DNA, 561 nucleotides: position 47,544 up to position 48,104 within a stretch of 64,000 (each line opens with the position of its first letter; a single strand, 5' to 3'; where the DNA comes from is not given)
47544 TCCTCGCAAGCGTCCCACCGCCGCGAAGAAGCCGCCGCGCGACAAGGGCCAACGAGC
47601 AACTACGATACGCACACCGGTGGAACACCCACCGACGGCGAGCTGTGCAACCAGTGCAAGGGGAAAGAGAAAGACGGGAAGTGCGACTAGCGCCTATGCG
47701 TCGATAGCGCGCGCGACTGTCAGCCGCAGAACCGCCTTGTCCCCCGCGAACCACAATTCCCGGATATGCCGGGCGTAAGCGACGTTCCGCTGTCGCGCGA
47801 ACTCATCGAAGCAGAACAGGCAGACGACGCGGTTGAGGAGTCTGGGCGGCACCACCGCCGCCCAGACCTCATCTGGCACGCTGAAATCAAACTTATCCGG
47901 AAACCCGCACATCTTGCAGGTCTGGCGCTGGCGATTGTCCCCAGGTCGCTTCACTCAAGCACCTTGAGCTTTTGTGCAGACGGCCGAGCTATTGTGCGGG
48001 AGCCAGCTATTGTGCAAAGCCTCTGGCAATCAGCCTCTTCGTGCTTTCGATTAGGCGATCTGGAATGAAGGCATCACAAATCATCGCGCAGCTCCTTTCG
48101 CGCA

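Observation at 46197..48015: Shared GCT(T/A)TTGTGC operator-like motif upstream of two separate small minus-strand genes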

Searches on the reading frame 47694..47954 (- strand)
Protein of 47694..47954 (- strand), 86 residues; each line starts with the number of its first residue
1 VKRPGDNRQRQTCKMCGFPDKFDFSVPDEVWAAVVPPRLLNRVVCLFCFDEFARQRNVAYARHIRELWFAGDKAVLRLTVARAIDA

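Call 8: search_protein_families(library=pfam, proteins=[window:47694-47954:-], max_evalue=0.1)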
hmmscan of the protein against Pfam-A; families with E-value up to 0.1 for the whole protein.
window:47694-47954:- (86 aa): 2 families
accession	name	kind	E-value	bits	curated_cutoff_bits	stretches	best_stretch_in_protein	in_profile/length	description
PF14803.11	Zn_ribbon_Nudix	-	0.015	15.6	25.6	1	4-18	16-30/34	Nudix N-terminal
PF18658.7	zf-C2H2_12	-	0.016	15.3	27.3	1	41-66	17-42/64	Spin-doc zinc-finger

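Call 9: search_protein_families(library=phrogs, proteins=[window:47694-47954:-], max_evalue=0.1)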
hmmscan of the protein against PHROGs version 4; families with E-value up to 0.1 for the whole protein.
window:47694-47954:- (86 aa): 0 families

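Call 16: find_related_loci(query=window:47694-47954:-, collection=viral_contigs, flank=6000)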
Query window:47694-47954:- (86 aa) in viral_contigs; peptide patterns used: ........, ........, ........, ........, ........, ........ (x = any residue, [..] = any of these).
26 stretches matched a pattern, but none encodes a relative of the query by tblastn (E <= 1e-3).

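Call 21: find_encoding_contigs(protein=window:47694-47954:-, flank=10000, max_places=10)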
Protein window:47694-47954:- (86 aa): no gene with exactly this product is on record in the collection.

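Call 24: find_homologous_proteins(query=window:47694-47954:-, max_evalue=0.01)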
Query window:47694-47954:- (86 aa): 28 proteins with E <= 0.01 among 28 candidates.
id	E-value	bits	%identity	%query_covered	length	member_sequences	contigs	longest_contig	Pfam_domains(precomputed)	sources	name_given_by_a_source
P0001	3.3e-42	160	100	84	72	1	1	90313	-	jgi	jgi:hypothetical protein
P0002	5.1e-40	153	80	98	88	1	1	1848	-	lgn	-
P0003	7.0e-32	127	68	91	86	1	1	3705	-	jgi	jgi:hypothetical protein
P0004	3.0e-31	125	71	91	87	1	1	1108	-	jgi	jgi:hypothetical protein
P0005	1.6e-30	123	71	91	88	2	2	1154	-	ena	-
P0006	2.8e-30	122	69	91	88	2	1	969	-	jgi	jgi:hypothetical protein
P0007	2.8e-30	122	69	90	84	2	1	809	-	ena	-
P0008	9.2e-30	120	69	91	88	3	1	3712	-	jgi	jgi:hypothetical protein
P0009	2.7e-29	119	68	92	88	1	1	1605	-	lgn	-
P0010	2.7e-29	119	68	91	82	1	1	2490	-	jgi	jgi:hypothetical protein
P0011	4.2e-29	118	67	91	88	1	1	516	-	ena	-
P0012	5.6e-28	115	67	88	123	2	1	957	-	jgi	jgi:hypothetical protein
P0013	3.0e-27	112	73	78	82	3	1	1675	-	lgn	-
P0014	6.1e-26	108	66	88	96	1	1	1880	-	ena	-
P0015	2.2e-25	106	68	86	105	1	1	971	-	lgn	-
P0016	2.2e-25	106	66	90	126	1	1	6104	-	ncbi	-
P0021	1.2e-23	101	59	88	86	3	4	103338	-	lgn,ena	-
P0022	3.9e-23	99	65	84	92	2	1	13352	-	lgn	-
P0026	7.6e-21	92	58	83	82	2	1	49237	-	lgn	-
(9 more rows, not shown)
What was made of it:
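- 47694..47954 (-): 86-aa four-cysteine protein gene (GTG start), cargo next to the LE. 28 homologues found (call 24).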

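Call 25: find_encoding_contigs(protein=P0021, flank=10000, max_places=4)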
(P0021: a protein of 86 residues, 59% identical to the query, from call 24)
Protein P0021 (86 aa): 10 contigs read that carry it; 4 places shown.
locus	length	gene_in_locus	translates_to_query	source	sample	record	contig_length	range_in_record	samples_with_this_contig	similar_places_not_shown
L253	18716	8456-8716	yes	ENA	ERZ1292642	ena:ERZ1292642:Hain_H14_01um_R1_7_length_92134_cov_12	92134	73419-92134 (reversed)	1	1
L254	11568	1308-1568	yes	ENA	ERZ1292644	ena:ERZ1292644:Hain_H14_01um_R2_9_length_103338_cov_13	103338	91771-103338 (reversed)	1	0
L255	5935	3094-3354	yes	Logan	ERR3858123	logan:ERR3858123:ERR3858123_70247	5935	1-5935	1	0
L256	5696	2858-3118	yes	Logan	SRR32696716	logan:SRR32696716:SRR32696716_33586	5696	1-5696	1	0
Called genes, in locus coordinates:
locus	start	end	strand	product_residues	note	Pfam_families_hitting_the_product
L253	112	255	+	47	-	-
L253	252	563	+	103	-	-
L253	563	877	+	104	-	-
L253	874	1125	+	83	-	-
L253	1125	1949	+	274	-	PF07505:DUF5131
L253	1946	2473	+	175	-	-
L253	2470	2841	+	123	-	-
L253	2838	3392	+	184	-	-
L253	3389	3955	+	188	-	PF07799:DUF1643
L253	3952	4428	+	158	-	-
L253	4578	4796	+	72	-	-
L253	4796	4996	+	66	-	-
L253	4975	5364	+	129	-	-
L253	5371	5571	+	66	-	-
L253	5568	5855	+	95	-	-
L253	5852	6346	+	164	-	-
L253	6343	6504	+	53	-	-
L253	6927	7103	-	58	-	-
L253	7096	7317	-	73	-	-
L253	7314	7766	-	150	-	-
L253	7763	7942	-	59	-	-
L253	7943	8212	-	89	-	-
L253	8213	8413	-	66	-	-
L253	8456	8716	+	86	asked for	-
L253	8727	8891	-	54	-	-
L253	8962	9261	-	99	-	-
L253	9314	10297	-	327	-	-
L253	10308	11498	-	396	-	PF01555:N6_N4_Mtase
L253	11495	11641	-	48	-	-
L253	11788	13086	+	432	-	PF01609:DDE_Tnp_1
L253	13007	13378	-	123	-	-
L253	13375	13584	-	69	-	-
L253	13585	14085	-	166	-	-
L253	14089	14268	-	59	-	-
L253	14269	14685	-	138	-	-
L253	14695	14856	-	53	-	-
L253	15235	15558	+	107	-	PF13455:MUG113 (weak)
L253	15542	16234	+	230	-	-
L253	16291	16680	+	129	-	PF05066:HARE-HTH (weak)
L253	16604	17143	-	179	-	-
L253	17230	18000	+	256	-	-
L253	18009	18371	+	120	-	-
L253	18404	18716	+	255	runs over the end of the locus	-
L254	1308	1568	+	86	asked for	-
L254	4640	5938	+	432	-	PF01609:DDE_Tnp_1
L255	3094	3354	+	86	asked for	-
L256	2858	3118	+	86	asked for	-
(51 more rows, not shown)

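Call 26: find_encoding_contigs(protein=P0026, flank=10000, max_places=3)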
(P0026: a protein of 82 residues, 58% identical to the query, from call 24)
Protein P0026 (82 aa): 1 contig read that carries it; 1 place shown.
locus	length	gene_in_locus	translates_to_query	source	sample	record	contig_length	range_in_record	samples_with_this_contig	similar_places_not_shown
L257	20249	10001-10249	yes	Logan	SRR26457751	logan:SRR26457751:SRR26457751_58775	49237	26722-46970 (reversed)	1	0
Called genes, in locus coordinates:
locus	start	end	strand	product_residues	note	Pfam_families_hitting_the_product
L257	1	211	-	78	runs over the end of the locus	-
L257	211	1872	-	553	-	PF03237:Terminase_6N (weak)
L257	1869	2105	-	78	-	-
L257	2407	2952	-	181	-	PF20901:Sf6_terminase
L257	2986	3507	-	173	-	-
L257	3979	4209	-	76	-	-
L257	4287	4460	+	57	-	-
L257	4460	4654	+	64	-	-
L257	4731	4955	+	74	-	-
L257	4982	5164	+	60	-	-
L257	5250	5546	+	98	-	-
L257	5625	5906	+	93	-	-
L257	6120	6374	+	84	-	-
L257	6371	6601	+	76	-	-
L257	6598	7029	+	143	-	-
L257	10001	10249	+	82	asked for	-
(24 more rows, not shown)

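Call 27: find_encoding_contigs(protein=P0022, flank=10000, max_places=3)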
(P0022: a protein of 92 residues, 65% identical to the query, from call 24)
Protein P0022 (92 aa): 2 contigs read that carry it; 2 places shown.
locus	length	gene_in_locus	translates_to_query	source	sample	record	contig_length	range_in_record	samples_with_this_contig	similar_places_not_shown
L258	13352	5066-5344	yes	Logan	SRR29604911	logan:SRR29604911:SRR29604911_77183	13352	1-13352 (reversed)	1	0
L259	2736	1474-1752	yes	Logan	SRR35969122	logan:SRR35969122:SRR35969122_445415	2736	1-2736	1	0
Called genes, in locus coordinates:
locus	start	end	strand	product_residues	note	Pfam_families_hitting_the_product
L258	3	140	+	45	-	?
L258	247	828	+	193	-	PF07471:Phage_Nu1, PF07278:DUF1441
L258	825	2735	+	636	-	PF05876:GpA_ATPase, PF20454:GpA_nuclease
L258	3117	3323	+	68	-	-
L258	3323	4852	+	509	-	PF05136:Phage_portal_2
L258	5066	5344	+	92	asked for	-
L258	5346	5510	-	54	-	-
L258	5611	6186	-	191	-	PF09195:Endonuc-BglII (faint)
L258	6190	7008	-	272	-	PF01555:N6_N4_Mtase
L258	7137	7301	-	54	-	-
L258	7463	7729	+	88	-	PF01609:DDE_Tnp_1 (weak)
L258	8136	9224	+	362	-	PF00574:CLP_protease, PF01972:SDH_protease (weak)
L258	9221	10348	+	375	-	PF02924:HDPD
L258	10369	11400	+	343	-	PF03864:Phage_cap_E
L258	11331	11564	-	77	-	-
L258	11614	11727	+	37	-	-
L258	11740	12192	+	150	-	-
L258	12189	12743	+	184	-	PF06763:Minor_tail_Z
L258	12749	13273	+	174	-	-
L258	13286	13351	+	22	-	?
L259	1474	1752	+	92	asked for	-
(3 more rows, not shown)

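Call 30: find_encoding_contigs(protein=P0002, flank=10000, max_places=3)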
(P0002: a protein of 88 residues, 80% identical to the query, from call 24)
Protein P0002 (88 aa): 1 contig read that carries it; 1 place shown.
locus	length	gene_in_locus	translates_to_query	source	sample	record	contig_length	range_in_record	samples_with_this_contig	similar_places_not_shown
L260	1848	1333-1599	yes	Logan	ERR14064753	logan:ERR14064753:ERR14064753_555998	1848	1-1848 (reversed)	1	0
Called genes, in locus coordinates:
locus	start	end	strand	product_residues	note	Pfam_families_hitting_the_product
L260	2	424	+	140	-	?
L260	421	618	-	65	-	-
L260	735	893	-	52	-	-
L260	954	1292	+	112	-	-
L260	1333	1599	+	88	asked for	-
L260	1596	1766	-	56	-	-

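Call 31: find_encoding_contigs(protein=P0003, flank=10000, max_places=3)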
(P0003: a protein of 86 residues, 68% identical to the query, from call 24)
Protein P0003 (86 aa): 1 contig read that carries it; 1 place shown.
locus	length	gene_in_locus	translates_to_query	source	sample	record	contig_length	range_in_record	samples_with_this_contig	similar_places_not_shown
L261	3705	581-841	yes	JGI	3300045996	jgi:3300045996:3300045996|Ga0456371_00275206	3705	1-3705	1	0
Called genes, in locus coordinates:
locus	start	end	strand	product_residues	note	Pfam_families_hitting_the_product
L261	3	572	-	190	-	?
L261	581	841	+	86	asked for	-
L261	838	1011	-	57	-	-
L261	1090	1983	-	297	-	-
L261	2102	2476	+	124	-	-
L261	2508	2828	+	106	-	-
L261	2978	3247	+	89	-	PF24738:DUF7689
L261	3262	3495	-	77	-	-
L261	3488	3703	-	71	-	?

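Call 32: find_encoding_contigs(protein=P0016, flank=10000, max_places=3)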
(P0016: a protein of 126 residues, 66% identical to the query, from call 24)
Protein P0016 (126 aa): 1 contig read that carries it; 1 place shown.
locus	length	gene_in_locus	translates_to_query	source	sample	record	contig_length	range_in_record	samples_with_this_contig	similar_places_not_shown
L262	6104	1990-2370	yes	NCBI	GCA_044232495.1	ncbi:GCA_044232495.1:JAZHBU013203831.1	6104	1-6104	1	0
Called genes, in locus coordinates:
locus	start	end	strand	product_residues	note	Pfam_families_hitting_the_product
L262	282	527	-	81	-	-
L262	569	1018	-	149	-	PF24729:Acb2_Tad1_hairpin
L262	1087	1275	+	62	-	-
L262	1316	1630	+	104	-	-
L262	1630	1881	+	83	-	-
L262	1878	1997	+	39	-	-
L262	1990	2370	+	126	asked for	-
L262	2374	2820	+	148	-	-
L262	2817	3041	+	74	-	-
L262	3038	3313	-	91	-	-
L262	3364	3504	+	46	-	-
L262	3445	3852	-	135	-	PF00383:dCMP_cyt_deam_1, PF14437:MafB19-deam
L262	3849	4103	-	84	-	-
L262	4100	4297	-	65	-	-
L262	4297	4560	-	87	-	-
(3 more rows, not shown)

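Call 33: find_encoding_contigs(protein=P0008, flank=10000, max_places=3)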
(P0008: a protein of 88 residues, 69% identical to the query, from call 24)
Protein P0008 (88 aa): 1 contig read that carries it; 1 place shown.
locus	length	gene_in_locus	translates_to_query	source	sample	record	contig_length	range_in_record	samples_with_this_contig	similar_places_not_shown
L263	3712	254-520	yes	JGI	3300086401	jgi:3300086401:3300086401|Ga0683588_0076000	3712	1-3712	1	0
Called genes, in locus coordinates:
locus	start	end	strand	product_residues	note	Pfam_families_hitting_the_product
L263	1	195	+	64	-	?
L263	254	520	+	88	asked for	-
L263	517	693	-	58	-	-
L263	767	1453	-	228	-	-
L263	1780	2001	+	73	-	-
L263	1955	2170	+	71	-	-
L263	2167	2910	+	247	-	PF01972:SDH_protease, PF25145:NfeD1b_N (weak)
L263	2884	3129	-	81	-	-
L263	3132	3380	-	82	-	-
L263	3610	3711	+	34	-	?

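Call 39: search_protein_families(library=ncbifam, proteins=[L253:11788-13086:+, L253:9314-10297:-, L253:8962-9261:-, L253:8456-8716:+, L253:8727-8891:-, L258:5611-6186:-], max_evalue=0.01)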
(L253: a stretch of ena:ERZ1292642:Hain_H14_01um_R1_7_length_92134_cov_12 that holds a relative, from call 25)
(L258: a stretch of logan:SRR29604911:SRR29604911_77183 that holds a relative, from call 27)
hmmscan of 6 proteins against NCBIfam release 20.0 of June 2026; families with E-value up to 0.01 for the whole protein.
L253:11788-13086:+ (432 aa): 7 families
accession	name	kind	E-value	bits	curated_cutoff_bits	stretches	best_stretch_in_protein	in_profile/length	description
NF033579.1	transpos_IS5_2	equivalog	1.9e-37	129.3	140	1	110-405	2-288/289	IS5 family transposase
NF033551.1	transpos_IS1182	equivalog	1.8e-15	56.8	270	2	254-333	269-344/488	IS1182 family transposase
NF033592.1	transpos_IS4_1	equivalog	6.3e-11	42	115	1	223-337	109-219/332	IS4 family transposase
NF033593.1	transpos_ISNCY_1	equivalog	3.5e-08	32.6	325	1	262-407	310-442/444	ISNCY family transposase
NF033581.1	transpos_IS5_4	equivalog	8.7e-07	28.6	140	1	242-404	145-284/285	IS5 family transposase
NF033580.1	transpos_IS5_3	equivalog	2.5e-05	23.9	110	1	247-335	121-207/258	IS5 family transposase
NF033520.1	transpos_IS982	equivalog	0.0061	16.2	130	0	363-405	199-242/243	IS982 family transposase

L253:9314-10297:- (327 aa): 0 families

L253:8962-9261:- (99 aa): 0 families

L253:8456-8716:+ (86 aa): 0 families

L253:8727-8891:- (54 aa): 0 families

L258:5611-6186:- (191 aa): 1 family
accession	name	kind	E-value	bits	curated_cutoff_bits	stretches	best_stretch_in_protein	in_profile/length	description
NF011432.0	PRK14863.1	equivalog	0.0048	16.5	244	1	122-158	196-232/292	bifunctional regulator KidO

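Call 40: search_protein_families(library=pfam, proteins=[L253:11788-13086:+, L253:9314-10297:-, L253:8962-9261:-, L253:8727-8891:-, L258:5611-6186:-, L261:1090-1983:-, L263:767-1453:-], max_evalue=0.01)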
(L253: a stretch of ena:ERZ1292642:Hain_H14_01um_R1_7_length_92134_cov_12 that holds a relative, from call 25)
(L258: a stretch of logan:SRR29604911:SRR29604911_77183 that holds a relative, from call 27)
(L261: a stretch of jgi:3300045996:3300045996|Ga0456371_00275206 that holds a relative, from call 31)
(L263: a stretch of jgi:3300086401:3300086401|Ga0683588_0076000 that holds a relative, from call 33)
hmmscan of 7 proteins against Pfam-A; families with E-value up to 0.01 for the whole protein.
L253:11788-13086:+ (432 aa): 2 families
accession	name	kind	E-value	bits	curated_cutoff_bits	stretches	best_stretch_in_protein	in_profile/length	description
PF01609.27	DDE_Tnp_1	-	5.7e-26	91.9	23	1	222-404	6-200/200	Transposase DDE domain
PF04434.22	SWIM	-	0.00015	21.6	19.6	1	54-77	10-33/38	SWIM zinc finger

L253:9314-10297:- (327 aa): 0 families

L253:8962-9261:- (99 aa): 0 families

L253:8727-8891:- (54 aa): 0 families

L258:5611-6186:- (191 aa): 0 families

L261:1090-1983:- (297 aa): 5 families
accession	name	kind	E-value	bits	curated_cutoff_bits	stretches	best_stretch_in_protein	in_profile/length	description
PF03400.19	DDE_Tnp_IS1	-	2.6e-05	25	24.1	1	203-241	86-124/131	IS1 transposase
PF13936.12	HTH_38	-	0.00016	21.7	27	1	6-40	7-41/44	Helix-turn-helix domain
PF13610.12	DDE_Tnp_IS240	-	0.00049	20.7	27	1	92-151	18-78/139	DDE domain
PF13384.12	HTH_23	-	0.0055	16.9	24.6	0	8-41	6-39/50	Homeodomain-like domain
PF01371.25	Trp_repressor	-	0.0082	16.6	27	0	6-38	35-68/88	Trp repressor protein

L263:767-1453:- (228 aa): 1 family
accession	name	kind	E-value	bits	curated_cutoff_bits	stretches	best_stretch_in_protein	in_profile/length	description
PF03400.19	DDE_Tnp_IS1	-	0.00037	21.3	24.1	1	133-171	86-124/131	IS1 transposase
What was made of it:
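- On IS5 family, IS903-like group: In the intact relative L253 the feature is met: PF01609 at 5.7e-26 (call 40) and NF033579, IS5 family, at 1.9e-37.
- Closest known: IS903 / IS903B. Different: The transposase of the present lineage has an extra N-terminal region of about 105 aa with a SWIM zinc finger (call 40).
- PF01609 at 5.7e-26 plus a SWIM finger (call 40). The homologous elements encode a DDE transposase (calls 39, 40).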

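Call 46: find_related_loci(query=L253:11788-13086:+, collection=genome_contigs, flank=6000)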
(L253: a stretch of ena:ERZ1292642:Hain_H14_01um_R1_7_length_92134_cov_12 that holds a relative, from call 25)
Query L253:11788-13086:+ (432 aa) in genome_contigs; peptide patterns used: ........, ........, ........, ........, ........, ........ (x = any residue, [..] = any of these).
185 stretches matched a pattern; 95 encode a relative of the query (tblastn E <= 1e-3); the best 80 are kept; 79 distinct loci.
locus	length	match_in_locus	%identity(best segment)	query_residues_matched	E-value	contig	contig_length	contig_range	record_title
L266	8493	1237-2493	67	14-432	0e+0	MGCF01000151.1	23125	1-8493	MAG: Candidatus Rokubacteria bacterium RIFCSPLOWO2_02_FULL_73_56 rifcsplowo2_02_scaffold_6003, whole genome shotgun sequ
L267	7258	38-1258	60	15-430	3e-170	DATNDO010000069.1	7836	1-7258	MAG TPA_asm: Candidatus Angelobacter sp. isolate SMAG_U11244 k141_2633183, whole genome shotgun sequence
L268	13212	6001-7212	61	14-426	2e-169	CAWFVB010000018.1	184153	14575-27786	MAG: uncultured Acidobacteriaceae bacterium isolate MFD05377.bin.2.169 genome assembly, contig: contig_124268, whole gen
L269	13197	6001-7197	60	15-421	4e-157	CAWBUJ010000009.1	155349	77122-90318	MAG: uncultured Acidobacteriaceae bacterium isolate MFD05502.bin.1.202 genome assembly, contig: contig_54915, whole geno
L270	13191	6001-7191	57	15-420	1e-151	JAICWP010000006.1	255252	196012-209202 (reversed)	MAG: Acidobacteriales bacterium isolate LS_FP_2_bin.54 k141_1992816_length_255252_cov_25.9274, whole genome shotgun sequ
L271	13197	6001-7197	56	15-421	6e-151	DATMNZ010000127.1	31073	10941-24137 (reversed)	MAG TPA_asm: Candidatus Saccharimonadales bacterium isolate SMAG_U12863 k141_1609482, whole genome shotgun sequence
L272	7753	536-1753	56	15-429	4e-150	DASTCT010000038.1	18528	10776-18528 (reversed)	MAG TPA_asm: Candidatus Angelobacter sp. isolate SMAG_U800 k141_1409498, whole genome shotgun sequence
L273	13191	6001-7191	56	15-420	5e-149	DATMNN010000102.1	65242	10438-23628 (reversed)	MAG TPA_asm: Terriglobales bacterium isolate SMAG_U12851 k141_3420415, whole genome shotgun sequence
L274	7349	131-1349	54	15-430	1e-141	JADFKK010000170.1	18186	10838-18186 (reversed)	MAG: Planctomycetota bacterium isolate B47T1L10 B47T1L10_NODE4371, whole genome shotgun sequence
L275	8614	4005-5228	53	15-428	1e-139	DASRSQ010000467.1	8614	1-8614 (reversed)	MAG TPA_asm: Gemmataceae bacterium isolate SMAG_U6095 k141_933519, whole genome shotgun sequence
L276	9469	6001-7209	55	15-424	5e-139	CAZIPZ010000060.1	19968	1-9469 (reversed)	MAG TPA_asm: uncultured Solibacteraceae bacterium isolate SRP287453_co1_354 genome assembly, contig: NODE_4797_length_19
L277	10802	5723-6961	53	15-430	1e-137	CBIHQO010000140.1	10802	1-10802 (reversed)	MAG TPA_asm: uncultured Schlesneria sp. isolate SRR18156212_concoct_8 genome assembly, contig: ERZ27336872.2577, whole g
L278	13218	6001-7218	50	15-427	2e-136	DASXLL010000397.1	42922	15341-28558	MAG TPA_asm: Pirellulaceae bacterium isolate SMAG_U5301 k141_3253799, whole genome shotgun sequence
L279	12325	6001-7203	52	15-427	1e-134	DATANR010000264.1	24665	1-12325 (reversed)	MAG TPA_asm: Gemmataceae bacterium isolate SMAG_U7024 k141_104896, whole genome shotgun sequence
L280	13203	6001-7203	53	15-421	2e-132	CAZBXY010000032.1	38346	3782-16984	MAG TPA_asm: uncultured Frigoriglobus sp. isolate SRP287051_co2_76 genome assembly, contig: NODE_2298_length_38346_cov_1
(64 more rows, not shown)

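Call 58: search_dna_similar(query=L253:11788-13086:+, collection=plasmids, mode=protein, max_rows=25, max_evalue=0.00001)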
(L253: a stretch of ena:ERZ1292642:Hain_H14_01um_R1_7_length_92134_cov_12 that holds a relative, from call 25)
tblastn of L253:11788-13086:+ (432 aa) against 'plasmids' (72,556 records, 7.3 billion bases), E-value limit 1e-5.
The search stops at 5000 records and this limit was reached: more records match than are counted here, and every count below describes the 5000 best-scoring records only.
Records with a match: at least 5000; places in all: 11319; records where one place covers at least 80% of the query: 8.
Best place of each record, by identity: <60% 5000.
By first word of the organism name: Klebsiella 2715; Escherichia 797; Enterobacter 430; Salmonella 282; Acinetobacter 175; Citrobacter 144; Vibrio 94; Shigella 53; Phaeobacter 50; Raoultella 32; and 67 more.
By predicted mobility (MOB-suite, as given by PLSDB): conjugative 3184; non-mobilizable 1056; mobilizable 760.
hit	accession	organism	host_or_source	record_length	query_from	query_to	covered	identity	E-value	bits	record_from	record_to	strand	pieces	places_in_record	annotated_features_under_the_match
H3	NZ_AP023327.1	Acetobacter aceti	-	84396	105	416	72%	28.1%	4e-12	76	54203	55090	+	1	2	IS5 family transposase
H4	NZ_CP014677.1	Kozakia baliensis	palm brown sugar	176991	105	415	72%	28.0%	9e-9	66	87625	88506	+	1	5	IS5 family transposase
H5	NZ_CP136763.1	Palleronia sp. LCG004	cell culture,Intertidal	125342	105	419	73%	27.3%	9e-12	75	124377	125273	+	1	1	IS5 family transposase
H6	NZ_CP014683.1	Kozakia baliensis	Ragi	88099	105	416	72%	27.5%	6e-11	72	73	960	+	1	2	IS5 family transposase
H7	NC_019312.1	Delftia sp. KV29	WWTP effluents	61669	105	415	72%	27.3%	4e-12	76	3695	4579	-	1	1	IS5-like element ISGNB1-1 family transposase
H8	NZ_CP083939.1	Comamonas thiooxydans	single cell,American Alligator's water ...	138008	105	415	72%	27.3%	3e-8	64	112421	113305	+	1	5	IS5 family transposase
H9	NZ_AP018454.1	Klebsiella pneumoniae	-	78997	105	415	72%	27.3%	3e-8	64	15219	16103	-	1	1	IS5 family transposase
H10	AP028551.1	Serratia marcescens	Homo sapiens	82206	105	415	72%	27.3%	3e-8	64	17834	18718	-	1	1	IS5 family transposase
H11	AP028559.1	Serratia marcescens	Homo sapiens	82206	105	415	72%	27.3%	3e-8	64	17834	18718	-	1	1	IS5 family transposase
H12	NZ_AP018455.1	Klebsiella aerogenes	-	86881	105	415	72%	27.3%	3e-8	64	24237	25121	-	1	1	IS5 family transposase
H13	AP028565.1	Serratia marcescens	Homo sapiens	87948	105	415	72%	27.3%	3e-8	64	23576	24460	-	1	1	IS5 family transposase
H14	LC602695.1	Klebsiella pneumoniae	Homo sapiens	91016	105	415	72%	27.3%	3e-8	64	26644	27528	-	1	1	IS5 family transposase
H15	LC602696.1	Klebsiella pneumoniae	Homo sapiens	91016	105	415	72%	27.3%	3e-8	64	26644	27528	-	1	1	IS5 family transposase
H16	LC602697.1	Escherichia coli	Homo sapiens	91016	105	415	72%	27.3%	3e-8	64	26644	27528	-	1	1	IS5 family transposase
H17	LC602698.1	Enterobacter cloacae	Homo sapiens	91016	105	415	72%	27.3%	3e-8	64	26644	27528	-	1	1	IS5 family transposase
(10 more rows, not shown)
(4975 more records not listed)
